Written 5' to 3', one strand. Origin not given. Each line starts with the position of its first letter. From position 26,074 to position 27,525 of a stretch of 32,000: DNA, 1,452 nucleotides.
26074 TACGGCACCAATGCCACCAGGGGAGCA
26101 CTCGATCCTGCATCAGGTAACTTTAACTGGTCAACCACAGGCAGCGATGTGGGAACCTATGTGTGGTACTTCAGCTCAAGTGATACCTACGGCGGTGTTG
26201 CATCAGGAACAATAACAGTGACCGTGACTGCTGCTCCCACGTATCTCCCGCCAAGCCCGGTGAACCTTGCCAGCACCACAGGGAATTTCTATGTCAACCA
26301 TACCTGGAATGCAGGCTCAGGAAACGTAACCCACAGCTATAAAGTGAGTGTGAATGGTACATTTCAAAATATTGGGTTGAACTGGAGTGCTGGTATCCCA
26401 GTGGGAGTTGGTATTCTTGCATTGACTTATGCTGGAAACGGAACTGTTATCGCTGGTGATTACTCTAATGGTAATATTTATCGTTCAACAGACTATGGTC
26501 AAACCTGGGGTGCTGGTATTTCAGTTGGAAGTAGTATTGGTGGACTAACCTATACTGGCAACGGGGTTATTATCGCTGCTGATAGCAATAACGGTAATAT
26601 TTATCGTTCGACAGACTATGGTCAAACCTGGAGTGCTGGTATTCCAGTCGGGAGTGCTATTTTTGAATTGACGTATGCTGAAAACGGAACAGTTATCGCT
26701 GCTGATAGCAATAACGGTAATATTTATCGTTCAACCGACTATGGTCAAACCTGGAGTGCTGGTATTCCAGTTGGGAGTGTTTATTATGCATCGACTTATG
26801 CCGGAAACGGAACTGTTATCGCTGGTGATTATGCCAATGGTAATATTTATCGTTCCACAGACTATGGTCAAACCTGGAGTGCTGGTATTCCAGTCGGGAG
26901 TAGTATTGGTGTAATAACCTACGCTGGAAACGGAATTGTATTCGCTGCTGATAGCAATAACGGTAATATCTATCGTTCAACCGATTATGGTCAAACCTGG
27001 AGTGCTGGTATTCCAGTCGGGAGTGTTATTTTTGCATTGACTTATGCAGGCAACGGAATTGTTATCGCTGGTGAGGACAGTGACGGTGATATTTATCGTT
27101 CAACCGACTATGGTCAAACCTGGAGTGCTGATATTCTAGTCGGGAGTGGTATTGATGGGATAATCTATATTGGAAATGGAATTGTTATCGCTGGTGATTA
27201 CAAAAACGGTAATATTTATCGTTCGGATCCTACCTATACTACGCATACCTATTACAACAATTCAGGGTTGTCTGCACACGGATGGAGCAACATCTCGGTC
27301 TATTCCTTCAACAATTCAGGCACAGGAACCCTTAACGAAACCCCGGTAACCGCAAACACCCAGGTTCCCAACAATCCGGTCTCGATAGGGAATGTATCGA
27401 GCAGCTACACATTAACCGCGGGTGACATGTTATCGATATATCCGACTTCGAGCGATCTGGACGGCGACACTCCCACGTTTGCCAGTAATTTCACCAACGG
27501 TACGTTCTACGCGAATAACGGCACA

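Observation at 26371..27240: Seven near-identical Asp-box blades nested inside an FN3-like module (domain insertion plus recent amplification)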

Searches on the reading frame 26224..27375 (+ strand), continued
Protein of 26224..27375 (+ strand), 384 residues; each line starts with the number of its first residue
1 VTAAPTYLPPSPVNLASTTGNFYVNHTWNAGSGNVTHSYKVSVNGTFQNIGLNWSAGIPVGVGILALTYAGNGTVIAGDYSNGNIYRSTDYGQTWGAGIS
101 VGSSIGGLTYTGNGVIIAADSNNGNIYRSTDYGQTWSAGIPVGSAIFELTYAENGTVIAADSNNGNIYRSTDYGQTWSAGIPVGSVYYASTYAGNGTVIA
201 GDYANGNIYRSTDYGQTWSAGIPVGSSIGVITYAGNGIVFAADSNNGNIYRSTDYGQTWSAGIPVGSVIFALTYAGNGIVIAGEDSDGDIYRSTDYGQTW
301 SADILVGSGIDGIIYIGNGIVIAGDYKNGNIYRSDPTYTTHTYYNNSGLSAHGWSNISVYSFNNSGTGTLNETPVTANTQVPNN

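Call 87: find_related_loci(query=window:26224-27375:+, collection=metagenome_contigs, flank=4000)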
Query window:26224-27375:+ (384 aa) in metagenome_contigs; peptide patterns used: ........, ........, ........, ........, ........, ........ (x = any residue, [..] = any of these).
329 stretches matched a pattern; 14 encode a relative of the query (tblastn E <= 1e-3); 14 distinct loci.
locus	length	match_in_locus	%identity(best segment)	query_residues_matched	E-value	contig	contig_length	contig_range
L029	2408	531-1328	29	63-334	2e-19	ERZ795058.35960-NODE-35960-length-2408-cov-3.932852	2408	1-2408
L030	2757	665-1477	29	63-334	1e-18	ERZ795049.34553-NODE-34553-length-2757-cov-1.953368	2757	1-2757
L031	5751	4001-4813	29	63-334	1e-17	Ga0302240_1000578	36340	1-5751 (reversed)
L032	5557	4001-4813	29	63-334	3e-17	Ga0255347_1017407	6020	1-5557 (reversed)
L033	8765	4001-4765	28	65-334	1e-14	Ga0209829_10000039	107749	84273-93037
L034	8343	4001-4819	29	52-308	4e-12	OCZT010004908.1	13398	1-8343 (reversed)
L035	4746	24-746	30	76-332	2e-9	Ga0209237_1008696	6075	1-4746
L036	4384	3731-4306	30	55-301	3e-9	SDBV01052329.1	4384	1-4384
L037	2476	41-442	38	123-306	1e-8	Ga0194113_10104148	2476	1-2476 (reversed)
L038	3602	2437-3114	26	85-301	7e-7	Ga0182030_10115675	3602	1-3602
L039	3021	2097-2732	28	67-334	6e-7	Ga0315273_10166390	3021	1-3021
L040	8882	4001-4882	24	40-303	1e-6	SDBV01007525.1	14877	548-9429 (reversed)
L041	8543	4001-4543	25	102-323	2e-6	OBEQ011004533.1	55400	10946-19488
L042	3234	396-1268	28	24-342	3e-5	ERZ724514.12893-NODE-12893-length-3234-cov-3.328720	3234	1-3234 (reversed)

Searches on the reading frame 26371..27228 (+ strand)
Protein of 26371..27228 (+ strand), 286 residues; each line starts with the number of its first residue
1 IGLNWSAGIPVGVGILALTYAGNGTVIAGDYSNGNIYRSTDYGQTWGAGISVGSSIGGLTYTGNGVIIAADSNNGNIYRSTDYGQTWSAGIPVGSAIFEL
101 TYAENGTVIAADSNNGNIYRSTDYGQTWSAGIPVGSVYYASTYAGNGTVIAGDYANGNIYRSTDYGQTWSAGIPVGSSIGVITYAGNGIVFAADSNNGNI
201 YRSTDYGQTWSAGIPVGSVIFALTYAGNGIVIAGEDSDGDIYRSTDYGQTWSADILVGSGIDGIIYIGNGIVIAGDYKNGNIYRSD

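Call 61: search_protein_families(library=phrogs, proteins=[window:26371-27228:+], max_evalue=0.01)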
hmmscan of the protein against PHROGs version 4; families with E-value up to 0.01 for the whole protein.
window:26371-27228:+ (286 aa): 2 families
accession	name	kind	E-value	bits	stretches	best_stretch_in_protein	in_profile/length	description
phrog_23889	-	unknown function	5.8e-05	24.1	0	156-167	14-25/63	-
phrog_2035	-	unknown function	0.0058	17.8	0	159-184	13-38/56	-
